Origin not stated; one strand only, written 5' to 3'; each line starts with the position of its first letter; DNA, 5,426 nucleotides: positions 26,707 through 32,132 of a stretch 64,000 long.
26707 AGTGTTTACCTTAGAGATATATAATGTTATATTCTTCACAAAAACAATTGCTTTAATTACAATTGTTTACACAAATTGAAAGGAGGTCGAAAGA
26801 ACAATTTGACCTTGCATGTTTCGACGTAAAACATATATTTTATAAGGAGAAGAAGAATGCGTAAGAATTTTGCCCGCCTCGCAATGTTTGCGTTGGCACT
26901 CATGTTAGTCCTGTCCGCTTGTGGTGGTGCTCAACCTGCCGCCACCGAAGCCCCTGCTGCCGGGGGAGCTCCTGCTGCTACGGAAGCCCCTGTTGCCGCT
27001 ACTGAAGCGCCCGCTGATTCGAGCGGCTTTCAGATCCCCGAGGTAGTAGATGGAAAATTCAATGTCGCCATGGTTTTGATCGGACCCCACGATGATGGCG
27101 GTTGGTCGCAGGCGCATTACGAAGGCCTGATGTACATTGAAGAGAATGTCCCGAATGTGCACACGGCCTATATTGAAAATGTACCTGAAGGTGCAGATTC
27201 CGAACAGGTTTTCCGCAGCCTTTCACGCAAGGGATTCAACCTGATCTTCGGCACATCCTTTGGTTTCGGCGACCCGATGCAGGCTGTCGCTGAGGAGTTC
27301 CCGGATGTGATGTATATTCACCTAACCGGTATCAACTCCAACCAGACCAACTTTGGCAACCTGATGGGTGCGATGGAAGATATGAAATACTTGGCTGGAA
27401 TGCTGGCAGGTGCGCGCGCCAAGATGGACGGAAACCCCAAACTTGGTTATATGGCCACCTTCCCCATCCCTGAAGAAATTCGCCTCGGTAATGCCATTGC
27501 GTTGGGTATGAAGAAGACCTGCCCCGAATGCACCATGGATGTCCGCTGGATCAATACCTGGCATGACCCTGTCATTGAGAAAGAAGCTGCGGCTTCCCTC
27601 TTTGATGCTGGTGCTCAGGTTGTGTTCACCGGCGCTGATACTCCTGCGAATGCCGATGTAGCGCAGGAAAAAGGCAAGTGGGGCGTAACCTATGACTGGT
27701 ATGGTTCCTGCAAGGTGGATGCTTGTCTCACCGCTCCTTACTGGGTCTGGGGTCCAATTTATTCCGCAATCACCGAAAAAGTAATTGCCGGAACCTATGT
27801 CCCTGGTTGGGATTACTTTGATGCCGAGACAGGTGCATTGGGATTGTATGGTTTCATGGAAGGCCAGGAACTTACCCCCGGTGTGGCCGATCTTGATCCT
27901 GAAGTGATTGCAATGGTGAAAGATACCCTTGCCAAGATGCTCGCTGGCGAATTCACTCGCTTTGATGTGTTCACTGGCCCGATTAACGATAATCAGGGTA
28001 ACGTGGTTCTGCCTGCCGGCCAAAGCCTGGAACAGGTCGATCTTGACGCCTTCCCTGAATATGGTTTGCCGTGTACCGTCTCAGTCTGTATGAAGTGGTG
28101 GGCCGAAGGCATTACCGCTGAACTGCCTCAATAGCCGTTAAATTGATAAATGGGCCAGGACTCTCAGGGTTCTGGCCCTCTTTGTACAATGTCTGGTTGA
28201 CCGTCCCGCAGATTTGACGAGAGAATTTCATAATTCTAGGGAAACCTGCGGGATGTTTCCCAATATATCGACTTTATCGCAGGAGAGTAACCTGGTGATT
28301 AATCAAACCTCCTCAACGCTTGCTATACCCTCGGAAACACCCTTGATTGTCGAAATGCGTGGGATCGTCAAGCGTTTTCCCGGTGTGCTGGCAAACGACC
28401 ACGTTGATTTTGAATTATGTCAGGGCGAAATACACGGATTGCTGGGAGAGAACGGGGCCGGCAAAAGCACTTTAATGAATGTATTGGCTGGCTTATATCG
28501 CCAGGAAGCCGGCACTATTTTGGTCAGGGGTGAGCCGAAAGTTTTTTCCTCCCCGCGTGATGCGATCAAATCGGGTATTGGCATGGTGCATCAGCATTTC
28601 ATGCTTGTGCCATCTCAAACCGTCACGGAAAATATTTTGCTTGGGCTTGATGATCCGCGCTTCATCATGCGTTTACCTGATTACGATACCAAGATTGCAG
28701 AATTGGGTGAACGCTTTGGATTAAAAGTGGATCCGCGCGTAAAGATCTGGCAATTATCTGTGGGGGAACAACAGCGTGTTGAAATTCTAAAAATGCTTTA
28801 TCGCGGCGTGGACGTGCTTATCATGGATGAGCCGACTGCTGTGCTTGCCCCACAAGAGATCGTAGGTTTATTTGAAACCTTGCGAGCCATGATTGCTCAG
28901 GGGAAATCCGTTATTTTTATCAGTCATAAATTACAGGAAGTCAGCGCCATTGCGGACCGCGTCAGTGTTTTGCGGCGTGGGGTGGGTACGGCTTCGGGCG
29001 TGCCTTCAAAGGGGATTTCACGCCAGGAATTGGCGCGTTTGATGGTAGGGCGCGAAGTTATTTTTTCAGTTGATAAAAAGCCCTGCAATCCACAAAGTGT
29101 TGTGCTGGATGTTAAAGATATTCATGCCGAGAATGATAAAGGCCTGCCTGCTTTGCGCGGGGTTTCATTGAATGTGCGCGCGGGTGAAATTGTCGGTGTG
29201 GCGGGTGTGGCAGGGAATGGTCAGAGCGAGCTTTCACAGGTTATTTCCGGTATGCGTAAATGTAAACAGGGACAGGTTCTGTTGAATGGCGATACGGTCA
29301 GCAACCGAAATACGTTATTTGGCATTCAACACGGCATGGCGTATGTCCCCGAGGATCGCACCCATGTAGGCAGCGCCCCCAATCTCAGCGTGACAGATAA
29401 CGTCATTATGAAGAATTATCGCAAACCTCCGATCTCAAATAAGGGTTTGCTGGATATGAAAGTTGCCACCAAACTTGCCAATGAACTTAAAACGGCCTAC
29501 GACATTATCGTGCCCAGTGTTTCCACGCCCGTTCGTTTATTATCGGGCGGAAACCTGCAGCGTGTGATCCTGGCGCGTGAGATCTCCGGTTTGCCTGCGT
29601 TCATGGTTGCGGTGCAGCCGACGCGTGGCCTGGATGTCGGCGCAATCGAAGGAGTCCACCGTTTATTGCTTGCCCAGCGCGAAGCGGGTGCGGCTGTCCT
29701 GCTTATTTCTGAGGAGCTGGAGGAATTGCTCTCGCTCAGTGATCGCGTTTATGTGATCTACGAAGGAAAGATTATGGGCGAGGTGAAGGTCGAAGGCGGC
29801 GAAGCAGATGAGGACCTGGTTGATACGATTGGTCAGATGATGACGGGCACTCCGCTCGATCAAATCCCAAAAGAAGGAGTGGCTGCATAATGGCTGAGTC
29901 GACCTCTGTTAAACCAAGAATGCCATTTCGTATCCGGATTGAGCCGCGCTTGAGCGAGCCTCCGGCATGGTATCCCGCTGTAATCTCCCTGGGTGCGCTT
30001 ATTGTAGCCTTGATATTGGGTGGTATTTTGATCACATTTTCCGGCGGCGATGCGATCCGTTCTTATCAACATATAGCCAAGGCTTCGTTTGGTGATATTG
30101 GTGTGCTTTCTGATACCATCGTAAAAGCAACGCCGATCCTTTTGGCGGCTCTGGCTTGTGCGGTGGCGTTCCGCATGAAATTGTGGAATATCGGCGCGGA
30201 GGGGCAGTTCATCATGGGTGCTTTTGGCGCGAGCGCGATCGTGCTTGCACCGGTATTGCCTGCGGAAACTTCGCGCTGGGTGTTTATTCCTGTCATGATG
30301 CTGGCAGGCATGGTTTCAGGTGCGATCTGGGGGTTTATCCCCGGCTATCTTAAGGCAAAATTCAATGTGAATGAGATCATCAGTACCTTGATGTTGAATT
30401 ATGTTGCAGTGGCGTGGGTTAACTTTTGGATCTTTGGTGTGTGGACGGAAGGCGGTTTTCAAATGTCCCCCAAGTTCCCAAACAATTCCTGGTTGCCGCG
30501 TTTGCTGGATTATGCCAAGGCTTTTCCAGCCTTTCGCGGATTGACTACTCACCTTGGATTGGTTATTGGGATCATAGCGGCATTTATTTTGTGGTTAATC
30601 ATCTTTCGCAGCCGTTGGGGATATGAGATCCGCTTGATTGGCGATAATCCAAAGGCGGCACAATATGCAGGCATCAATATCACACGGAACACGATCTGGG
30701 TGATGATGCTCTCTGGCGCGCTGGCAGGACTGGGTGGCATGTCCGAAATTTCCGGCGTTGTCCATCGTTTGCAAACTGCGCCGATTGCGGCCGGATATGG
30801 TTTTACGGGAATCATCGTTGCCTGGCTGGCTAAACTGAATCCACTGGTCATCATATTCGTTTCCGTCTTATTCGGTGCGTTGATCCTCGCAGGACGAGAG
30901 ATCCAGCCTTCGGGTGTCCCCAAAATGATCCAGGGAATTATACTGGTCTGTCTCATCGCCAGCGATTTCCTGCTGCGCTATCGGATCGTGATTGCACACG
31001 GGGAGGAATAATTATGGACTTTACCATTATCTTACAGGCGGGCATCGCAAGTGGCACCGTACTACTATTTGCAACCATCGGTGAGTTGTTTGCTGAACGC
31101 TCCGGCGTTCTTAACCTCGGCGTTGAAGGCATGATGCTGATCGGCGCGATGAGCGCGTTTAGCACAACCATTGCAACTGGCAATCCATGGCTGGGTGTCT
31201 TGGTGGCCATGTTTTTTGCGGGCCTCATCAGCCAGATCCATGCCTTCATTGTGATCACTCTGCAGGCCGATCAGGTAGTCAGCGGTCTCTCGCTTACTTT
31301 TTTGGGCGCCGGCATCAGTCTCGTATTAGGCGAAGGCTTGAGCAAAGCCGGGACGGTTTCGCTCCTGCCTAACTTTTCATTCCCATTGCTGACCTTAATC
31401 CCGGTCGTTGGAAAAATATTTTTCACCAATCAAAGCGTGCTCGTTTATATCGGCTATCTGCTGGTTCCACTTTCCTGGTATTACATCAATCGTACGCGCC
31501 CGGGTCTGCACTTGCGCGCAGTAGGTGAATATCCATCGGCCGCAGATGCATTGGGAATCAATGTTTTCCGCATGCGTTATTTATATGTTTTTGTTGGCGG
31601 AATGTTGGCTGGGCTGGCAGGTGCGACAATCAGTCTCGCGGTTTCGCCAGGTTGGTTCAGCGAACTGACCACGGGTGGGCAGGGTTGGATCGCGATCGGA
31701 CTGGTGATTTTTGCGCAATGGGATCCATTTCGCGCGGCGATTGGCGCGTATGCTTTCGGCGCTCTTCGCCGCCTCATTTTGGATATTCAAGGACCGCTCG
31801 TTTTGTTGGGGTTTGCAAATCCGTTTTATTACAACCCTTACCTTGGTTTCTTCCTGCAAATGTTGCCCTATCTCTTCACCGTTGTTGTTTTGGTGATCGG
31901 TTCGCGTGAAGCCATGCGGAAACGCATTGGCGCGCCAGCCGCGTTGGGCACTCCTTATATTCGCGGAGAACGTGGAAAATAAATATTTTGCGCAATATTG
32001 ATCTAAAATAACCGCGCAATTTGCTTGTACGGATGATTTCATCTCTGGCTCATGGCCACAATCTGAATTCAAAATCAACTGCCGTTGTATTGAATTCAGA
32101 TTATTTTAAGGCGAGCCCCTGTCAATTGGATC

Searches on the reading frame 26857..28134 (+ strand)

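Call 12: search_protein_families(library=ncbifam, proteins=[window:26857-28134:+], max_evalue=0.00001)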
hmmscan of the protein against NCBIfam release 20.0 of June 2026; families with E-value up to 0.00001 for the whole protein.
window:26857-28134:+ (425 aa): 1 family
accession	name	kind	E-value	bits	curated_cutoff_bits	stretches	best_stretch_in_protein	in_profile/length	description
NF047927.1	ABC_BMP_B6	equivalog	6.2e-06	25.6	400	0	74-315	9-256/314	putative B6 ABC transporter substrate-binding protein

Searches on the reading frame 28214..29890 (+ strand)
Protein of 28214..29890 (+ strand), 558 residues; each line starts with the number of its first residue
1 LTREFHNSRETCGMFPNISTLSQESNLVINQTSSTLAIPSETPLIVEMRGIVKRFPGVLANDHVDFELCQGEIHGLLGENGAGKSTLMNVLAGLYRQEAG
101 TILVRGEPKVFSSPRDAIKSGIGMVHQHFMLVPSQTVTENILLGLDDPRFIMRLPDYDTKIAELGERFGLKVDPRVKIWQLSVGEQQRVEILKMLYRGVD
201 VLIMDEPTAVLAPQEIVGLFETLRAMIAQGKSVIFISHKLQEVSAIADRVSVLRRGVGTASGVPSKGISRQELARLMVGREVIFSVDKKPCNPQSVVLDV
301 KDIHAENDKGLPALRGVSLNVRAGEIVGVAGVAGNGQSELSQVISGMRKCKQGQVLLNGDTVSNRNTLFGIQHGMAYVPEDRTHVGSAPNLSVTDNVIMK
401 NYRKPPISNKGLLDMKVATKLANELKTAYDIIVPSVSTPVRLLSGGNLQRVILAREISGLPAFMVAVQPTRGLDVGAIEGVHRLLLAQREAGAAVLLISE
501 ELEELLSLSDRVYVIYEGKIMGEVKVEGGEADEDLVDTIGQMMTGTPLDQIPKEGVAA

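Call 12: search_protein_families(library=ncbifam, proteins=[window:28214-29890:+], max_evalue=0.00001)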
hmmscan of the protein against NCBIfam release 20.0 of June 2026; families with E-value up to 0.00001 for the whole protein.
window:28214-29890:+ (558 aa): 186 families (the best 25 are shown)
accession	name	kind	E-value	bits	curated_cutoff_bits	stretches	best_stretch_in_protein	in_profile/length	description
NF047930.1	ABC_ATP_B6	equivalog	2.8e-137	458.4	670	1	45-545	2-510/510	putative B6 ABC transporter ATP-binding protein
NF008442.0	PRK11288.1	equivalog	1.3e-113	380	689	1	45-530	7-487/504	L-arabinose ABC transporter ATP-binding protein AraG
NF040905.2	GguA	equivalog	7.5e-111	370.9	810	1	45-529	1-491/500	multiple monosaccharide ABC transporter ATP-binding protein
NF010069.0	PRK13549.1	equivalog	2.4e-110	369.4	699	1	43-528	3-491/513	xylose ABC transporter ATP-binding protein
NF007253.0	PRK09700.1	equivalog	7.3e-103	344.8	772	1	45-536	5-503/510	D-allose ABC transporter ATP-binding protein AlsA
NF041861.1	YtfR_transport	equivalog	1.3e-101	340.5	850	1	46-527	2-479/492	galactofuranose ABC transporter, ATP-binding protein YtfR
NF008030.0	PRK10762.1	equivalog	1.6e-101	340.5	745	1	45-542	4-495/501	ribose ABC transporter ATP-binding protein RbsA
NF011967.0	PRK15439.1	equivalog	1.7e-101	340.2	586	1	42-526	8-487/510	autoinducer 2 ABC transporter ATP-binding protein LsrA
NF008215.0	PRK10982.1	equivalog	1.5e-99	333.9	828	1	40-532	8-496/506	galactose/methyl galactoside ABC transporter ATP-binding protein MglA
TIGR02633.1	xylG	equivalog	1.1e-95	321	723.65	1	46-524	2-485/500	D-xylose ABC transporter ATP-binding protein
TIGR01188.1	drrA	subfamily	1.1e-52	179.3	312.45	2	53-265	1-209/302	daunorubicin resistance ABC transporter, ATP-binding protein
TIGR02857.1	CydD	equivalog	4.9e-50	171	435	2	4-250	283-526/529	thiol reductant ABC exporter subunit CydD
TIGR04406.1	LPS_export_lptB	equivalog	5.8e-50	169.8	240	2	47-281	3-236/239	LPS export ABC transporter ATP-binding protein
TIGR03410.1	urea_trans_UrtE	equivalog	9.8e-49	165.9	285.8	2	63-265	18-217/230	urea ABC transporter ATP-binding subunit UrtE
TIGR03608.1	L_ocin_972_ABC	subfamily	2.1e-48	164.6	254.85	2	51-250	4-203/206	putative bacteriocin export ABC transporter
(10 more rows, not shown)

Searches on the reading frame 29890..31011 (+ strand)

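Call 12: search_protein_families(library=ncbifam, proteins=[window:29890-31011:+], max_evalue=0.00001)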
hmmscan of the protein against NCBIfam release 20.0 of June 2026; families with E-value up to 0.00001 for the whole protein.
window:29890-31011:+ (373 aa): 7 families
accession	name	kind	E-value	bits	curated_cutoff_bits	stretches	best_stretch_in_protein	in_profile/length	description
NF047929.1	ABC_B6_perm_2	equivalog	2.9e-52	177.9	400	1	31-355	4-318/337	putative B6 ABC transporter permease subunit 2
NF047928.1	ABC_B6_perm_1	equivalog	5.3e-15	55.3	465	1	72-343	13-270/311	putative B6 ABC transporter permease subunit 1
NF007014.0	PRK09478.1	equivalog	7.9e-12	45.2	386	1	132-290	104-253/336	galactose/methyl galactoside ABC transporter permease MglC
NF007252.0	PRK09699.1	equivalog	9.8e-11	41.5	396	1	221-311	177-263/326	D-allose ABC transporter permease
NF011612.1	PRK15038.1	equivalog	2.6e-09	36.7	500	1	111-281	65-221/322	autoinducer 2 ABC transporter permease LsrD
NF008441.0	PRK11285.1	equivalog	3e-08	33.1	378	0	225-286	183-244/333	L-arabinose ABC transporter permease AraH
NF007067.0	PRK09512.1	equivalog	2.3e-06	27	398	1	133-306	97-254/321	ribose ABC transporter permease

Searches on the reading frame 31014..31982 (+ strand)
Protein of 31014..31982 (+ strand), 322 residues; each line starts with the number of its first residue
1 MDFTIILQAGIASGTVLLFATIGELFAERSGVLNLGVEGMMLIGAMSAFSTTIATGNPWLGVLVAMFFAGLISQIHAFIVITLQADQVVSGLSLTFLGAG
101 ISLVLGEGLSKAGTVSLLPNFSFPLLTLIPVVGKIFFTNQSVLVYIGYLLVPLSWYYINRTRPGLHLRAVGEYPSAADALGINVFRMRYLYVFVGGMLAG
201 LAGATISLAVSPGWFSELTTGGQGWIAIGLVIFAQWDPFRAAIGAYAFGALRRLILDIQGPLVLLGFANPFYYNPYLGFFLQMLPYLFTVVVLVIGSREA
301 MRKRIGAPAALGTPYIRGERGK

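Call 12: search_protein_families(library=ncbifam, proteins=[window:31014-31982:+], max_evalue=0.00001)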
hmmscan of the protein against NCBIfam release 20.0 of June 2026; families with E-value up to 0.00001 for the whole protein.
window:31014-31982:+ (322 aa): 4 families
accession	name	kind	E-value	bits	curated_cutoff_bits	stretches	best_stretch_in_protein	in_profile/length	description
NF047928.1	ABC_B6_perm_1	equivalog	9.6e-45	153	465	1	5-320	12-311/311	putative B6 ABC transporter permease subunit 1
NF047929.1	ABC_B6_perm_2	equivalog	6.8e-12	45.2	400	1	7-211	46-254/337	putative B6 ABC transporter permease subunit 2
TIGR03409.1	urea_trans_UrtB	equivalog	2.1e-08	34.2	250.3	1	8-208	5-212/291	urea ABC transporter permease subunit UrtB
TIGR03622.1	urea_t_UrtB_arc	equivalog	5.4e-07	29.2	374.25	1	18-206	15-201/284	urea ABC transporter, permease protein UrtB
